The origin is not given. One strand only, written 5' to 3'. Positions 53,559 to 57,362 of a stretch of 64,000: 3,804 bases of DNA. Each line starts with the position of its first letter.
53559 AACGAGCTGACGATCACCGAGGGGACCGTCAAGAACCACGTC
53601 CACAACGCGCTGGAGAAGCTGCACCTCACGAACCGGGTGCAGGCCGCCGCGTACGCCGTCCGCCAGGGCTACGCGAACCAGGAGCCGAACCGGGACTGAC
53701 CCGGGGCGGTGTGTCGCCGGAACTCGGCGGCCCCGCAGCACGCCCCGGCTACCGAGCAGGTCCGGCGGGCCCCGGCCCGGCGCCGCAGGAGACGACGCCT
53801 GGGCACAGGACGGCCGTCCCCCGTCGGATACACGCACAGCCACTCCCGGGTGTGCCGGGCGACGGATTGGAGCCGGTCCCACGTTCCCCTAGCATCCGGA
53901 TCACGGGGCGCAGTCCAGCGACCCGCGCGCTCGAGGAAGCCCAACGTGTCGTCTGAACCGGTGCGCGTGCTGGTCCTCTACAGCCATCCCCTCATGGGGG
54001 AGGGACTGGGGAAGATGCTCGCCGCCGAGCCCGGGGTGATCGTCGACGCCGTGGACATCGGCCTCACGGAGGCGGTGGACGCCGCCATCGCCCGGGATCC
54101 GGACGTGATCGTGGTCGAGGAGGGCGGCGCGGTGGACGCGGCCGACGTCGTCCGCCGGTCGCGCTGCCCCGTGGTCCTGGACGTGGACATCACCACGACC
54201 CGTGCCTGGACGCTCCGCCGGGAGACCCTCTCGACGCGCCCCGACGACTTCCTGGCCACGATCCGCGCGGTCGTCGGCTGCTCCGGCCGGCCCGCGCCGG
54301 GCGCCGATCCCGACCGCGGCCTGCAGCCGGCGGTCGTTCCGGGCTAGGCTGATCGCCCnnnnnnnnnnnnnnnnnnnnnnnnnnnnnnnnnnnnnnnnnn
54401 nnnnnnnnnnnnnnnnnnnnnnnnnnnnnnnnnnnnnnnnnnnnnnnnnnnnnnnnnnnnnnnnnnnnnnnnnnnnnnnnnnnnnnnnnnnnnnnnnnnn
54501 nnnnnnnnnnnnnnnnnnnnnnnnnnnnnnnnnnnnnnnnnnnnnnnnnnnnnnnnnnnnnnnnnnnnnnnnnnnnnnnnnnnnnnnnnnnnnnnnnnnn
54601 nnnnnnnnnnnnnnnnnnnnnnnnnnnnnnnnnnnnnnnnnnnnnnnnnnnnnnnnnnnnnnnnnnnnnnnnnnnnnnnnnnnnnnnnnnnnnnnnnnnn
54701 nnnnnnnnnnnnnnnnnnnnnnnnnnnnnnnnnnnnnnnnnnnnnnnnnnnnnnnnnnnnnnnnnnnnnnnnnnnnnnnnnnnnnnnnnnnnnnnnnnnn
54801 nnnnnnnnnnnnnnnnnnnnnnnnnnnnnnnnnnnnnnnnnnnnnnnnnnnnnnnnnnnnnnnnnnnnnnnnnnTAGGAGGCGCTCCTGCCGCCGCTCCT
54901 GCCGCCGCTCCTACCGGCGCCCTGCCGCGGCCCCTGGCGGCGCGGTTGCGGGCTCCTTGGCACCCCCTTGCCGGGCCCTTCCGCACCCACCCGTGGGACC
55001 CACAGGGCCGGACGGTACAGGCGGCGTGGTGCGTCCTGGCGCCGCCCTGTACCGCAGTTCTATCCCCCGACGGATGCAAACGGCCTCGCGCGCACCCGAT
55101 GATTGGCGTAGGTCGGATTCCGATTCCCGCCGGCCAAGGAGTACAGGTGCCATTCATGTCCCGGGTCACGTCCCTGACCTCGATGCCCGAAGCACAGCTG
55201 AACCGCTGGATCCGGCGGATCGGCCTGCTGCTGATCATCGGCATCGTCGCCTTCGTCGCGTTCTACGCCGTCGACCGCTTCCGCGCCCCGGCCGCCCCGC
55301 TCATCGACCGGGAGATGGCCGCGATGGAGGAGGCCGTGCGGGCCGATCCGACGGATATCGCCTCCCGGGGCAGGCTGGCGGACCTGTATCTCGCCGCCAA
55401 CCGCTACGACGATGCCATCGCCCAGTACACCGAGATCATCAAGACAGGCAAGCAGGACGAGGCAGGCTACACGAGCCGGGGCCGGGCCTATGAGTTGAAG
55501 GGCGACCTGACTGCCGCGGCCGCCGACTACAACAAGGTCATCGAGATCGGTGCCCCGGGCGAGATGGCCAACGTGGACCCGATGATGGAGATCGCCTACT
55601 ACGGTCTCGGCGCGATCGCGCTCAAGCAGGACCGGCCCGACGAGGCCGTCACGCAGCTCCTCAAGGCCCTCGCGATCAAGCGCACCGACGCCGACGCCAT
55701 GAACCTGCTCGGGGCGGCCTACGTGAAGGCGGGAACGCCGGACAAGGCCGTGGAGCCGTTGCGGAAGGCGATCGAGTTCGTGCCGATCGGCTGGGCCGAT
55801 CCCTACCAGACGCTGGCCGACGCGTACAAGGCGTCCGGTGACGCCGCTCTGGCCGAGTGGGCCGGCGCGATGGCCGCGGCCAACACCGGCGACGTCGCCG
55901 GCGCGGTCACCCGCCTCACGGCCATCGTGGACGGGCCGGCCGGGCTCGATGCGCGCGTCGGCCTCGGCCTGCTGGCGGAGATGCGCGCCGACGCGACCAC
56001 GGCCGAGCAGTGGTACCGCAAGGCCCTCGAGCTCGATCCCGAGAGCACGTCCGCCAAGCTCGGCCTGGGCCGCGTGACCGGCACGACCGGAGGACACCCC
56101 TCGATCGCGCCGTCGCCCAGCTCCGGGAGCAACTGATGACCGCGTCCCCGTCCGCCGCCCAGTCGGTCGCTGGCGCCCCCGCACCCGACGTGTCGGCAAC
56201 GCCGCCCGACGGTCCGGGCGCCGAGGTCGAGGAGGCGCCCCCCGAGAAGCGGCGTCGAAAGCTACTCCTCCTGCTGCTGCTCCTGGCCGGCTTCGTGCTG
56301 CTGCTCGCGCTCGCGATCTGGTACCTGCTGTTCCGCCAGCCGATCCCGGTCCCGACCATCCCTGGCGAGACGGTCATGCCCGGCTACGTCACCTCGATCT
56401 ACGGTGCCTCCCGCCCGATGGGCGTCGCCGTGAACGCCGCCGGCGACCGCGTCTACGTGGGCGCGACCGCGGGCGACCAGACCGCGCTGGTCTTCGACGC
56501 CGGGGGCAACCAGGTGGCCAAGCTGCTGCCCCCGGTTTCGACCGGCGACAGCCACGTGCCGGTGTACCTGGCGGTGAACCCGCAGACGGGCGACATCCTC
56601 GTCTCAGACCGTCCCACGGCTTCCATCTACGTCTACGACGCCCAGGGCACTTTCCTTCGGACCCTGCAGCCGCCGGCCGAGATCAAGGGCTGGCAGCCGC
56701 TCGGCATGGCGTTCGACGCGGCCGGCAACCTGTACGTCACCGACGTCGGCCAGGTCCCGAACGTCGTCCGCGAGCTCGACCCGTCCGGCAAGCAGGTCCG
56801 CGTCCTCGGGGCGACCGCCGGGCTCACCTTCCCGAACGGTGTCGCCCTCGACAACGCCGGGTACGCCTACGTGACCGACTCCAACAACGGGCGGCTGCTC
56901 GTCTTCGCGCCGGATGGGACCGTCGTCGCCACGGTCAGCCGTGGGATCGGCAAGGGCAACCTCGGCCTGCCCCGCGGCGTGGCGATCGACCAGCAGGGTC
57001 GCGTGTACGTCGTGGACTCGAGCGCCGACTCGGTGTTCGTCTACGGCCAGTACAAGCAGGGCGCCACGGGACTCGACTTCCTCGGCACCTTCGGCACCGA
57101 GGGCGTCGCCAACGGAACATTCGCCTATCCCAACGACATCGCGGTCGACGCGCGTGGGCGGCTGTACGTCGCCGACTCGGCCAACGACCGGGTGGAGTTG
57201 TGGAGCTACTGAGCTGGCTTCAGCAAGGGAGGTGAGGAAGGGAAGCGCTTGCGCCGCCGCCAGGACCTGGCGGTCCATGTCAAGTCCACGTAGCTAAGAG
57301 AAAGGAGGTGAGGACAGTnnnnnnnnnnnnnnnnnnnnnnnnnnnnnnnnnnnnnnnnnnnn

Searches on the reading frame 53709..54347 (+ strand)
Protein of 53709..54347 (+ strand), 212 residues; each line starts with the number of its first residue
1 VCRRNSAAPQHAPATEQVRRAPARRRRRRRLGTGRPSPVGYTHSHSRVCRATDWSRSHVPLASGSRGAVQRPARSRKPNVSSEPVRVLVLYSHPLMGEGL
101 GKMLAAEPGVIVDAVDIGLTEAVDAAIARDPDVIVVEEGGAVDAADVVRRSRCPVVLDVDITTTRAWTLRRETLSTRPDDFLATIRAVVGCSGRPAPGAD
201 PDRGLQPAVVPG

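Call 3: search_protein_families(library=pfam, proteins=[window:53709-54347:+], max_evalue=0.01)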
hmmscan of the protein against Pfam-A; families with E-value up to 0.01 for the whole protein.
window:53709-54347:+ (212 aa): 0 families

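Call 4: search_protein_families(library=ncbifam, proteins=[window:53709-54347:+], max_evalue=0.01)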
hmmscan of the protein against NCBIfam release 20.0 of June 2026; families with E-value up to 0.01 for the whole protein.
window:53709-54347:+ (212 aa): 2 families
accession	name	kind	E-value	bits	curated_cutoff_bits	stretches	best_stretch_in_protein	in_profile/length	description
NF007708.0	PRK10403.1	equivalog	0.0006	19.3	343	1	83-137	5-59/215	nitrate/nitrite response regulator protein NarP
NF007935.0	PRK10651.1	equivalog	0.0028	16.8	250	1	81-137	3-59/216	two-component system response regulator NarL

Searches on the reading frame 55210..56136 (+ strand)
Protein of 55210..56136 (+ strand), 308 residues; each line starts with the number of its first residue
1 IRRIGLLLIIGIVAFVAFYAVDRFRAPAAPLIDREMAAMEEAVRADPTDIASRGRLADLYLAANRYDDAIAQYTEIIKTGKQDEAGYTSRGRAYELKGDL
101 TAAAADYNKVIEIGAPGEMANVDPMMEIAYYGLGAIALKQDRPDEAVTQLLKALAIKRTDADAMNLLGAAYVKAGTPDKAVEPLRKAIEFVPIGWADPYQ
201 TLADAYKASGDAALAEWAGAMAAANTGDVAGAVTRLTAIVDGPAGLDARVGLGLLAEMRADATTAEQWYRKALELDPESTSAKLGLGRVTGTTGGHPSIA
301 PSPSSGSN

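Call 3: search_protein_families(library=pfam, proteins=[window:55210-56136:+], max_evalue=0.01)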
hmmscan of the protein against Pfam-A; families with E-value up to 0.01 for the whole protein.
window:55210-56136:+ (308 aa): 20 families
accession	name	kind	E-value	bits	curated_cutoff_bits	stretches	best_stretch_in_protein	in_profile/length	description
PF00515.34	TPR_1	-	1.1e-22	79.2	27.8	2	129-159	3-33/34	Tetratricopeptide repeat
PF13432.12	TPR_16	-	2.3e-20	73.1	32.7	3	56-115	3-62/65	Tetratricopeptide repeat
PF13181.12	TPR_8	-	7.6e-20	69.8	25.7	0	87-113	4-30/34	Tetratricopeptide repeat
PF07719.23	TPR_2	-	1.3e-19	69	27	1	129-158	3-32/34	Tetratricopeptide repeat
PF13431.12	TPR_17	-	3.9e-18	64.6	24.4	2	39-71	2-34/34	Tetratricopeptide repeat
PF13414.12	TPR_11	-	2.1e-17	62.9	26.8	1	144-175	11-42/42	TPR repeat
PF13424.12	TPR_12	-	9.1e-17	61.5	30.1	1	127-189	3-73/77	Tetratricopeptide repeat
PF14559.12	TPR_19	-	6.7e-15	55.6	25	2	37-85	12-60/68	Tetratricopeptide repeat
PF13428.12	TPR_14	-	2.4e-14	52.9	23.5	0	247-288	2-43/44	Tetratricopeptide repeat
PF14561.12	TPR_20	-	6.5e-10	39.7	25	1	34-85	6-57/90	Tetratricopeptide repeat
PF13174.12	TPR_6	-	5.8e-08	33.3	26.3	0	55-78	5-28/33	Tetratricopeptide repeat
PF13374.12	TPR_10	-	1.7e-07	31.5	27.5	0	161-189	2-30/42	Tetratricopeptide repeat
PF13176.12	TPR_7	-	2.7e-07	30.6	27.9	0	55-82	4-33/36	Tetratricopeptide repeat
PF24575.1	TPR_Slam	-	5.2e-07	30.5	35.2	0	209-240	43-74/104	Surface lipoprotein assembly modifier, N-terminal TPR repeats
PF23914.1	TPR_CcmH_CycH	-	1.3e-05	25.5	42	0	252-290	56-94/158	Cytochrome c-type biogenesis protein H TPR domain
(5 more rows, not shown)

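Call 4: search_protein_families(library=ncbifam, proteins=[window:55210-56136:+], max_evalue=0.01)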
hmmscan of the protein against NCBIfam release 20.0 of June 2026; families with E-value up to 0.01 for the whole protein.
window:55210-56136:+ (308 aa): 22 families
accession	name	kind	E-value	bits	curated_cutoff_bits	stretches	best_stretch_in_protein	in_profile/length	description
TIGR02917.1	PEP_TPR_lipo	equivalog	1.5e-17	62.8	312.2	3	133-192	335-394/899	XrtA/PEP-CTERM system TPR-repeat protein PrsT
NF040959.1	MamA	equivalog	2.5e-14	53.2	200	1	128-211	106-188/204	magnetosome protein MamA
TIGR02521.1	type_IV_pilW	equivalog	6.2e-12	45.6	154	0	167-218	37-87/234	type IV pilus biogenesis/stability protein PilW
NF033762.1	social_mot_Tgl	equivalog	9.8e-12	44.7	225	0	36-100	86-152/252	social motility TPR repeat lipoprotein Tgl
NF008520.0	PRK11447.1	equivalog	6.6e-11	40.7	858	1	135-288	277-427/1157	cellulose synthase complex outer membrane protein BcsC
NF052415.1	T3SS_chap_SctY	equivalog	8.9e-10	39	70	1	133-218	12-99/106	type III secretion apparatus assembly chaperone SctY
TIGR02552.1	LcrH_SycD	equivalog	7.4e-09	35.4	104.8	1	122-190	47-115/136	SycD/LcrH family type III secretion system chaperone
NF033920.0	C39_PA2778_fam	equivalog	2.3e-07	30.5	150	0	126-190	189-253/255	PA2778 family cysteine peptidase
TIGR00990.1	3a0801s09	subfamily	6e-07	28.5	757.25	0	121-167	536-582/615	mitochondrial import receptor subunit TOM70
NF033758.1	gliding_GltE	equivalog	6.6e-06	25.3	225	0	220-282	127-190/411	adventurous gliding motility TPR repeat lipoprotein GltE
NF047558.1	TPR_END_plus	domain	1.2e-05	25.2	32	0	129-160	1-32/56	TPR end-of-group domain-containing protein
TIGR03939.1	PGA_TPR_OMP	equivalog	1.9e-05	23.1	366.65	1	136-287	319-470/800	poly-beta-1,6 N-acetyl-D-glucosamine export porin PgaA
NF008757.0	PRK11788.1-5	equivalog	7.4e-05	22.1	363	0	56-190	113-243/388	lipopolysaccharide assembly protein LapB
NF047371.1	FlcA_CTERM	equivalog_domain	0.00013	20.6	300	1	58-187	407-533/646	periplasmic flagellar collar protein FlcA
NF008753.0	PRK11788.1-1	equivalog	0.00015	21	395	1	56-241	113-293/389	lipopolysaccharide assembly protein LapB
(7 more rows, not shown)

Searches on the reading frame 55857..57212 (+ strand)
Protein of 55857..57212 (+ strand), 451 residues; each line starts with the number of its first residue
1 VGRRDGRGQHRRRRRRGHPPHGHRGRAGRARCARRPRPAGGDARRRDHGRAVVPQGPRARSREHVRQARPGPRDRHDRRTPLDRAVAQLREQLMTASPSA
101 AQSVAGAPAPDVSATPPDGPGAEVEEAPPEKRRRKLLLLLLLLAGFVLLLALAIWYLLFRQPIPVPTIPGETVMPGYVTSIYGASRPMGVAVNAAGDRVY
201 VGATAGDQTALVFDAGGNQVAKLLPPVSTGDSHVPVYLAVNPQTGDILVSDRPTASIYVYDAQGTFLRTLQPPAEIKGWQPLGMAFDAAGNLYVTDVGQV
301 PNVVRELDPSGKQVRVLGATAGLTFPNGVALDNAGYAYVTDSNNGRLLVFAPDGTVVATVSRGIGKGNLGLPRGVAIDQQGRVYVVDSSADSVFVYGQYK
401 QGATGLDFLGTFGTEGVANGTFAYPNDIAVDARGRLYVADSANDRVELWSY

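Call 3: search_protein_families(library=pfam, proteins=[window:55857-57212:+], max_evalue=0.01)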
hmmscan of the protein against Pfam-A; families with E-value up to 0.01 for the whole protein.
window:55857-57212:+ (451 aa): 9 families
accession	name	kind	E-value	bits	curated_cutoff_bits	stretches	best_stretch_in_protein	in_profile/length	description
PF01436.27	NHL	-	2.6e-27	93.9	20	3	323-350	1-28/28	NHL repeat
PF06739.17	SBBP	-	3.6e-12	46.4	20.5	1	317-340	6-29/38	Beta-propeller repeat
PF08450.18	SGL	-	4.8e-10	39.9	26.3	1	321-396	131-210/246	SMP-30/Gluconolactonase/LRE-like region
PF25021.1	TEN_NHL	-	1.4e-09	37.9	27.1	0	368-389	140-161/357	Teneurin NHL domain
PF17170.10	DUF5128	-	2.5e-06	27.4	22.9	1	337-398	56-119/321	6-bladed beta-propeller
PF20067.5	SSL_N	-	0.00039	20.7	18.9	0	424-440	22-38/46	Strictosidine synthase-like, N-terminal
PF06977.17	SdiA-regulated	-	0.002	17.8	21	0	239-295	178-239/249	SdiA-regulated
PF01731.26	Arylesterase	-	0.0023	18.5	21.3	0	371-397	55-82/86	Arylesterase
PF23500.1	DUF7133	-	0.0089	15.8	27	0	280-317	28-64/385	Domain of unknown function (DUF7133)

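Call 4: search_protein_families(library=ncbifam, proteins=[window:55857-57212:+], max_evalue=0.01)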
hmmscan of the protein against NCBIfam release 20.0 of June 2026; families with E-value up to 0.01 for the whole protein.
window:55857-57212:+ (451 aa): 7 families
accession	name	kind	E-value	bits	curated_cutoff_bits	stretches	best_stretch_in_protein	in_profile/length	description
NF035926.1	scyF_NHL_VPEP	equivalog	1.4e-38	133.1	350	2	210-397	78-274/376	scytonemin biosynthesis PEP-CTERM protein ScyF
NF033206.1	ScyE_fam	subfamily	2.6e-12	46.9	80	1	255-358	234-331/333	ScyD/ScyE family protein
NF052280.1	7_blade_YncE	equivalog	0.00017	20.5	400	0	187-263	173-246/338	7-bladed beta-propeller protein YncE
TIGR03866.1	PQQ_ABC_repeats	subfamily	0.0013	17.9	287.3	0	181-295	37-141/310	PQQ-dependent catabolism-associated beta-propeller protein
NF053768.1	CIS12_fam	equivalog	0.0035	16.1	860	0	285-445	50-190/715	CIS12 family contractile injection system protein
NF052228.1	T9SS_PorZ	equivalog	0.0053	15.2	260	0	324-439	431-548/757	type IX secretion system anionic LPS delivery protein PorZ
NF047780.1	LIC12708_fam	subfamily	0.0092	14.9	150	0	408-451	167-210/391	LIC_12708 family protein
